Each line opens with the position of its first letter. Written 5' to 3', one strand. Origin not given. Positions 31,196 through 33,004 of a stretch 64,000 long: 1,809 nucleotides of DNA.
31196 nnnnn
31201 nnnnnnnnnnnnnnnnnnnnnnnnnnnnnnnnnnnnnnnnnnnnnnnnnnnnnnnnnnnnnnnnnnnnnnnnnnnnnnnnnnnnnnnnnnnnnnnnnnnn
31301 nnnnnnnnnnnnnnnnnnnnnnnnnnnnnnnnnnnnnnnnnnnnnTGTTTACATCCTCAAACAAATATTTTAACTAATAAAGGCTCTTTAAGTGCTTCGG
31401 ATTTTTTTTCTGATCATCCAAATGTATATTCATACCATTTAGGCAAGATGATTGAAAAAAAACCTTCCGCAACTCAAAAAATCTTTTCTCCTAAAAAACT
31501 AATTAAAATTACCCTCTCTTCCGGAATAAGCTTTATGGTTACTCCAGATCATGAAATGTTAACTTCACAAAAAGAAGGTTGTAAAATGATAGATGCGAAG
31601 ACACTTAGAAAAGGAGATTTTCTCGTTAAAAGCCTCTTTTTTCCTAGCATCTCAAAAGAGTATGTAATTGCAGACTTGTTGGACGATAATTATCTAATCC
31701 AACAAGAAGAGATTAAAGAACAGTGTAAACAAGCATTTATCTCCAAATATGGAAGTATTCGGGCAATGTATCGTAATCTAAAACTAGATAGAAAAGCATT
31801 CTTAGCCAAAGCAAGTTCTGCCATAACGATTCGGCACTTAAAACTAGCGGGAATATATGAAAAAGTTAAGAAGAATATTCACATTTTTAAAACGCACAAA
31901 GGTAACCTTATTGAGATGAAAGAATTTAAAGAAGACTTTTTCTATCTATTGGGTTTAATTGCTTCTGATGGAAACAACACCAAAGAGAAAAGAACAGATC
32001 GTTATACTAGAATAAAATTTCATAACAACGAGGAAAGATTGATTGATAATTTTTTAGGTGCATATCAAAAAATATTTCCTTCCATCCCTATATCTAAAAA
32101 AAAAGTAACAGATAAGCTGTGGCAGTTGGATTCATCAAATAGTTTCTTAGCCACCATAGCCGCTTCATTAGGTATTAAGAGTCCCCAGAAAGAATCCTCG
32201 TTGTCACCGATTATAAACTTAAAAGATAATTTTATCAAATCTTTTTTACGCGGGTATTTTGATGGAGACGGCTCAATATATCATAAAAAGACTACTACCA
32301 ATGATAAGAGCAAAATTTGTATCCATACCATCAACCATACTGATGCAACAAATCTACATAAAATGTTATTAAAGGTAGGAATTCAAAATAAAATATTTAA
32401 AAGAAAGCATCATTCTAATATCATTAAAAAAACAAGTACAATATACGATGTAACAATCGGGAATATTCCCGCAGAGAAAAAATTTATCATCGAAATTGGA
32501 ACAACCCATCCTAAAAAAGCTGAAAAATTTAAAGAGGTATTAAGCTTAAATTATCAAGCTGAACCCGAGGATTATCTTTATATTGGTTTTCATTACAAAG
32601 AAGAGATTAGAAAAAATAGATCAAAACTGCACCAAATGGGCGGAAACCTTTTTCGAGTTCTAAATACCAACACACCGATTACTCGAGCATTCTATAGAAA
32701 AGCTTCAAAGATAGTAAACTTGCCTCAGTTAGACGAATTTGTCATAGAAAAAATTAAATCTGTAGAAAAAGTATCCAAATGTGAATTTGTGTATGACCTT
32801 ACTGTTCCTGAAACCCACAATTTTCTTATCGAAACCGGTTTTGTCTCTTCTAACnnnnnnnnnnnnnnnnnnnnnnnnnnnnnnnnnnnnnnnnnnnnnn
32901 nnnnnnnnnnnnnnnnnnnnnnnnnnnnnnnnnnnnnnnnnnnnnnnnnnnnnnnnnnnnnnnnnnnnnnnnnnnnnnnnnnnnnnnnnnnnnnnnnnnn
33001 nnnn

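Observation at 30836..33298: Cbf5 (H/ACA pseudouridine synthase) split by a 503-aa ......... intein next to the catalytic region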

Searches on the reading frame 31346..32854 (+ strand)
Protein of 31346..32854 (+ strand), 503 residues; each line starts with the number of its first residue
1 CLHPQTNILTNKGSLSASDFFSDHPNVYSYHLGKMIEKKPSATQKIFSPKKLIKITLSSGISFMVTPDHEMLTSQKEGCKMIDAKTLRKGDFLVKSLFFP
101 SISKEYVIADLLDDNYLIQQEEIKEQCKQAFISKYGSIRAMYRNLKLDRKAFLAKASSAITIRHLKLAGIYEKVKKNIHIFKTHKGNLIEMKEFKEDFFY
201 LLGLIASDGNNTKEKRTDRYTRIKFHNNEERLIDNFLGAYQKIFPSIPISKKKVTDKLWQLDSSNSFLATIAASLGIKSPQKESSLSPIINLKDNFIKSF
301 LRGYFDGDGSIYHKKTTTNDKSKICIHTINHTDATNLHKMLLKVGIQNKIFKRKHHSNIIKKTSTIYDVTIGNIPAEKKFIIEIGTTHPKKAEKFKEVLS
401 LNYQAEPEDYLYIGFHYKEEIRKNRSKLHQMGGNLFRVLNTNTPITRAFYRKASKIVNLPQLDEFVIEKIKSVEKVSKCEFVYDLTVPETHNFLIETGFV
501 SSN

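Call 16: search_solved_structures(query=window:31346-32854:+, max_evalue=1, show_alignments=3)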
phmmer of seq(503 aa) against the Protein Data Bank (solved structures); distinct sequences matched with E-value up to 1: 18.
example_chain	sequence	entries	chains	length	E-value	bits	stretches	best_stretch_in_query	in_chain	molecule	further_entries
2lqm_A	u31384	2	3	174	1.9e-08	37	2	29-94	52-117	Pho radA intein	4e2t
4e2u_A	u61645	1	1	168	2.5e-08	36.6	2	29-94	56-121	Pho radA intein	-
5o9i_A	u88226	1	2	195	0.0042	19.3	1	451-498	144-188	Transcription initiation factor IIB,Transcription initiation factor IIB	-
4o1s_A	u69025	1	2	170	0.012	17.8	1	19-94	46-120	V-type ATP synthase alpha chain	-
6rpq_A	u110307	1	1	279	0.019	17.1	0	460-500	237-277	Ubiquitin-like protein SMT3,1108aa long hypothetical cell division control protein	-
2cw7_A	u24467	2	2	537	0.022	17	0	464-500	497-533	Endonuclease PI-PkoII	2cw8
6rpp_A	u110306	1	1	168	0.032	16.4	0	26-94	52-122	Cell division control protein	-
5o9j_A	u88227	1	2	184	0.039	16.1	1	450-498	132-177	Transcription initiation factor IIB,Transcription initiation factor IIB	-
1zit_A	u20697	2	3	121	0.071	15.3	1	75-159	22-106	transcriptional regulator (NtrC family)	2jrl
3dzd_A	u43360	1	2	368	0.23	13.6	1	75-159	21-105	Transcriptional regulator (NtrC family)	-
4lx3_B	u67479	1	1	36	0.33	13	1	478-503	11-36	Nucleic acid binding, OB-fold, tRNA/helicase-type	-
4qfq_B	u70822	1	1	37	0.42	12.7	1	479-503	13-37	Nucleic acid binding, OB-fold, tRNA/helicase-type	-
1zd7_A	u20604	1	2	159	0.56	12.3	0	459-503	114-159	DNA polymerase III alpha subunit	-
3nzm_A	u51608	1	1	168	0.67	12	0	459-503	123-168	DNA polymerase III subunit alpha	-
2keq_A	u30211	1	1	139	0.77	11.9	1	448-503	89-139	DNA polymerase III alpha subunit, Nucleic acid binding OB-fold tRNA/helicase-type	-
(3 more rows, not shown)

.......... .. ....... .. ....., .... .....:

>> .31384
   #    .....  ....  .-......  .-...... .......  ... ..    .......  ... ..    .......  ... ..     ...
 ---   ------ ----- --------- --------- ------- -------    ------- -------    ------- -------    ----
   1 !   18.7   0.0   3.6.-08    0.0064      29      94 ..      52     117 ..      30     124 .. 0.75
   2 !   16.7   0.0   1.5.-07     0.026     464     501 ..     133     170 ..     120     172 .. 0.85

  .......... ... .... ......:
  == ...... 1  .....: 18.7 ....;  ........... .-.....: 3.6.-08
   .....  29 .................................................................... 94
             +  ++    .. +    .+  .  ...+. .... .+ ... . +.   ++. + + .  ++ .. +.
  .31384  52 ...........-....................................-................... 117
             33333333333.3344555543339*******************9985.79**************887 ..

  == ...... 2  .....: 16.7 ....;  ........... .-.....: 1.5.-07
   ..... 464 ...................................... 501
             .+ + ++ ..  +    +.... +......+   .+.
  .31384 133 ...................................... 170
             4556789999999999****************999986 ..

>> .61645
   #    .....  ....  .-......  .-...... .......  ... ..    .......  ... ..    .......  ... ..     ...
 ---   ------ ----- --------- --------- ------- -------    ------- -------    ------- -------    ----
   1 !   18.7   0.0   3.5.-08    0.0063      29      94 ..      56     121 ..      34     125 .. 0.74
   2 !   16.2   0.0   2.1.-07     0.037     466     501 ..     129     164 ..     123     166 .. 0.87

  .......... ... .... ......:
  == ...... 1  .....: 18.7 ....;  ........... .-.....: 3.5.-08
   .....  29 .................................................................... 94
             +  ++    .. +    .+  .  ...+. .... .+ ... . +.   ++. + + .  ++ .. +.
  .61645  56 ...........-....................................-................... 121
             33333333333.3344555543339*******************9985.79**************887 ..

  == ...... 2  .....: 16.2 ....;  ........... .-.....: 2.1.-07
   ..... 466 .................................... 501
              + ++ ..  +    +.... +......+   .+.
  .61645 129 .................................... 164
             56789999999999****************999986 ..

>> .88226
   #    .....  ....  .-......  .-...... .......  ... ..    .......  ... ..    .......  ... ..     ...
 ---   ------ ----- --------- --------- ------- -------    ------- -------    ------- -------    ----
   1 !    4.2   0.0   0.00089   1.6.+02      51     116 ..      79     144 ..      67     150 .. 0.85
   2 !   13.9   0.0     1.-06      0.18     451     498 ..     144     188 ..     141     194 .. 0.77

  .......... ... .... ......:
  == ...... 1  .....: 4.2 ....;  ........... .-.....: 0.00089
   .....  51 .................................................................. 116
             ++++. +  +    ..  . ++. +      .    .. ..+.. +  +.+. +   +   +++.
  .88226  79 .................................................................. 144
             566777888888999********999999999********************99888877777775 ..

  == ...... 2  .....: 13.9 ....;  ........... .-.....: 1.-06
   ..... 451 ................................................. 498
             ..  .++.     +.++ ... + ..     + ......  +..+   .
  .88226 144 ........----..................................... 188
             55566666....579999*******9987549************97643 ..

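Call 24: find_related_loci(query=A1, collection=genome_contigs, flank=3000)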
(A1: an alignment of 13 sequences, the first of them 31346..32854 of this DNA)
Query A1 (503 aa) in genome_contigs; peptide patterns used: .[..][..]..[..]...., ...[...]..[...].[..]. (x = any residue, [..] = any of these).
599 stretches matched a pattern (row limit reached: there are more); 162 encode a relative of the query (tblastn E <= 1e-3); the best 80 are kept; 79 distinct loci.
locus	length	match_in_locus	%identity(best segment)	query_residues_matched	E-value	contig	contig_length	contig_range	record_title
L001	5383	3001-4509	78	1-503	0e+0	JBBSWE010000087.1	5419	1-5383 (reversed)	MAG: Nanoarchaeota archaeon isolate H52-bin155_1 H52_bin155_1_000000000087, whole genome shotgun sequence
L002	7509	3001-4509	77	1-503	0e+0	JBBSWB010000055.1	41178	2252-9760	MAG: Nanoarchaeota archaeon isolate H41-bin204_1 H41_bin204_1_000000000055, whole genome shotgun sequence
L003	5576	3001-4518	76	1-503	0e+0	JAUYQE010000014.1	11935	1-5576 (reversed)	MAG: Nanoarchaeota archaeon isolate C4_metabat.bin.89 C4_k141_100237, whole genome shotgun sequence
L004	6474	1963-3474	65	1-503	0e+0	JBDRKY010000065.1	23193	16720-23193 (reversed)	MAG: Candidatus Woesearchaeota archaeon isolate MEGAHIT-group-1.746 k141_7476794, whole genome shotgun sequence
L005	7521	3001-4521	66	1-503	0e+0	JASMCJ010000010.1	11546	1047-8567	MAG: Candidatus Woesearchaeota archaeon isolate ETNP3_MAG_14 c_000000231016, whole genome shotgun sequence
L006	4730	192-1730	62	1-503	0e+0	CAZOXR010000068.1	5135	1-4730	MAG TPA_asm: uncultured Methanosarcinales archaeon isolate SRP077602_co2_341 genome assembly, contig: NODE_24047_length_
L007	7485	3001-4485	60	1-503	0e+0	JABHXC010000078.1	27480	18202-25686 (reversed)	MAG: Candidatus Woesearchaeota archaeon isolate SI047_bin27 k141_1503902, whole genome shotgun sequence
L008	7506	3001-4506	52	1-503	5e-170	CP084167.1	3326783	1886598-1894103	MAG: Candidatus Heimdallarchaeum endolithica isolate PR6 chromosome, complete genome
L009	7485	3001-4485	52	1-503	1e-165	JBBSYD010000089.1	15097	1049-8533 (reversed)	MAG: Nanoarchaeota archaeon isolate H43-bin227_1 H43_bin227_1_000000000089, whole genome shotgun sequence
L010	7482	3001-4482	54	1-503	2e-164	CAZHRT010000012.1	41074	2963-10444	MAG TPA_asm: uncultured Methanosarcinales archaeon isolate binchicken_co28_95 genome assembly, contig: NODE_706_length_4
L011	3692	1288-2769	52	1-503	2e-164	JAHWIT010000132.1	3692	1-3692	MAG: Candidatus Woesearchaeota archaeon isolate YT3_932 k127_55592937, whole genome shotgun sequence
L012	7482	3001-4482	51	1-503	3e-156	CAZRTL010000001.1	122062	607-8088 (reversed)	MAG TPA_asm: Candidatus Woesearchaeota archaeon isolate binchicken_co141_573 genome assembly, contig: NODE_411_length_12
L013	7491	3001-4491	46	1-503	8e-139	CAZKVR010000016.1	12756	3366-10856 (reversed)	MAG TPA_asm: uncultured Methanosarcinales archaeon isolate SRP252850_co1_51 genome assembly, contig: NODE_9308_length_12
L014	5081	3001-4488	41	1-503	1e-133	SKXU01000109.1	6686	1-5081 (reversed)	MAG: Candidatus Woesearchaeota archaeon isolate CSSed162cmB_258 CSSed16-2cmB-53872, whole genome shotgun sequence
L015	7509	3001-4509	59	1-503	0e+0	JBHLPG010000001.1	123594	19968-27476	MAG: Promethearchaeota archaeon isolate DZ3S.51 DZ3S.51@211, whole genome shotgun sequence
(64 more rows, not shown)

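Call 42: predict_structure(alignment_id=A1)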
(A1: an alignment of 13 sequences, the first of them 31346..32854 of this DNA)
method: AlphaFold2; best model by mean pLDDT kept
length: 503 residues; sequences in the alignment: 13
mean_pLDDT: 91.9   pTM: 0.91
mean pLDDT of the five models: 91.9, 91.1, 88.4, 88.4, 87.8
residues with pLDDT >= 90: 394; 70-90: 94; 50-70: 15; < 50: 0
segments of 3 or more residues with pLDDT < 50: none
pLDDT, mean of each block of 10 residues (from residue 1): 95 92 91 94 93 97 97 94 97 95 87 93 95 94 89 86 96 96 90 95 92 77 91 95 94 93 93 86 81 95 96 87 93 94 95 72 82 94 95 95 87 95 92 90 93 94 96 95 92 96 92
secondary structure, 60 per line:
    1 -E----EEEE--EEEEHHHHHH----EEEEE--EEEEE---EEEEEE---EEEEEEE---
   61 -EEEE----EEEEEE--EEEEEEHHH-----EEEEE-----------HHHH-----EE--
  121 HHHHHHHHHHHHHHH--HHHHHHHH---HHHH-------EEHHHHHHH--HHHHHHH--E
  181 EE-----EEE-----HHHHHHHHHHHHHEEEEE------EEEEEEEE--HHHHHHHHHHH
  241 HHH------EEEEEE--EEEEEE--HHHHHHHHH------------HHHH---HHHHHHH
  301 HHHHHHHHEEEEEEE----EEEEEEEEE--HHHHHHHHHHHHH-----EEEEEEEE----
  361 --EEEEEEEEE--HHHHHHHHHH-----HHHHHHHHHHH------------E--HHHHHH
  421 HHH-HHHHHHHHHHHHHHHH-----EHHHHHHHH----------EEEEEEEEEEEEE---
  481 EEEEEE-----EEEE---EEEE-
elements in order: E7-10 E13-16 H17-22 E27-31 E34-38 E42-47 E51-57 E62-65 E70-75 E78-83 E92-96 H108-111 H121-135 H138-145 H149-152 H162-168 H171-177 E180-182 E188-190 H196-208 E209-213 E220-227 H230-243 E250-255 E258-263 H266-274 H287-290 H294-308 E309-315 E320-328 H331-343 E349-356 E363-371 H374-383 H389-399 H415-423 H425-440 H447-454 E465-477 E481-486 E492-495 E499-502

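Call 44: fold_search(model_id=the predicted structure, library=pdb)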
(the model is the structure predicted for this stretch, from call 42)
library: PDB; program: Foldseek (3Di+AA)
matches with E <= 10: 607; with E <= 0.001: 121
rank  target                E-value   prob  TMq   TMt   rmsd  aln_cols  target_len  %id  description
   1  7qss                  1.2e-22  1.00  0.61  0.70   6.6       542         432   17  Crystal structure of homing endonuclease-associated TliVMA intein (C1A) (released 2022-03-30)
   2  7qsu                  6.4e-20  1.00  0.52  0.69   7.9       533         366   16  Crystal structure of homing endonuclease-associated TliVMA intein (C1A, d333-339) (released 2022-03-30)
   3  2cw7                  1.3e-19  1.00  0.60  0.57   8.8       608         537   14  Crystal structure of intein homing endonuclease II (released 2006-04-18)
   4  1dq3                  2.6e-17  1.00  0.53  0.57   7.0       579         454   13  CRYSTAL STRUCTURE OF AN ARCHAEAL INTEIN-ENCODED HOMING ENDONUCLEASE PI-PFUI (released 2000-07-05)
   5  7qst                  5.0e-16  1.00  0.49  0.65   6.4       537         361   14  Crystal structure of homing endonuclease-associated PhoVMA intein (C1A) (released 2022-03-30)
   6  1vde_B                2.8e-12  1.00  0.42  0.48  24.0       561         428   12  PI-SCEI, A HOMING ENDONUCLEASE WITH PROTEIN SPLICING ACTIVITY (released 1998-04-08)
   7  1ef0_A                2.8e-12  1.00  0.39  0.45  23.6       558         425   12  CRYSTAL STRUCTURE OF PI-SCEI MINIPRECURSOR (released 2000-06-07)
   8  1vde_A                1.4e-11  1.00  0.42  0.47  23.9       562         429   12  PI-SCEI, A HOMING ENDONUCLEASE WITH PROTEIN SPLICING ACTIVITY (released 1998-04-08)
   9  1jva_B                6.2e-11  1.00  0.42  0.48  23.9       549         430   12  CRYSTAL STRUCTURE OF THE VMA1-DERIVED ENDONUCLEASE BEARING THE N AND C EXTEIN PROPEPTIDES (released 2002-08-29)
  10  1um2_B                7.2e-11  1.00  0.41  0.48  24.2       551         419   12  Crystal Structure of the Vma1-Derived Endonuclease with the Ligated Extein Segment (released 2004-09-22)
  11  1lws_A                9.5e-11  1.00  0.40  0.45  24.4       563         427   12  Crystal structure of the intein homing endonuclease PI-SceI bound to its recognition sequence (released 2002-09-27)
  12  1jva_A                4.2e-10  1.00  0.39  0.44  24.7       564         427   13  CRYSTAL STRUCTURE OF THE VMA1-DERIVED ENDONUCLEASE BEARING THE N AND C EXTEIN PROPEPTIDES (released 2002-08-29)
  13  1um2_A                5.5e-10  1.00  0.40  0.46  24.3       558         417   12  Crystal Structure of the Vma1-Derived Endonuclease with the Ligated Extein Segment (released 2004-09-22)
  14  1lwt_A                5.8e-10  1.00  0.41  0.45  23.8       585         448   11  Crystal structure of the intein homing endonuclease PI-SceI bound to its substrate DNA (Ca2+ free) (released 2002-09-27)
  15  1dfa                  6.5e-10  1.00  0.39  0.47  19.9       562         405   10  CRYSTAL STRUCTURE OF PI-SCEI IN C2 SPACE GROUP (released 1999-12-08)
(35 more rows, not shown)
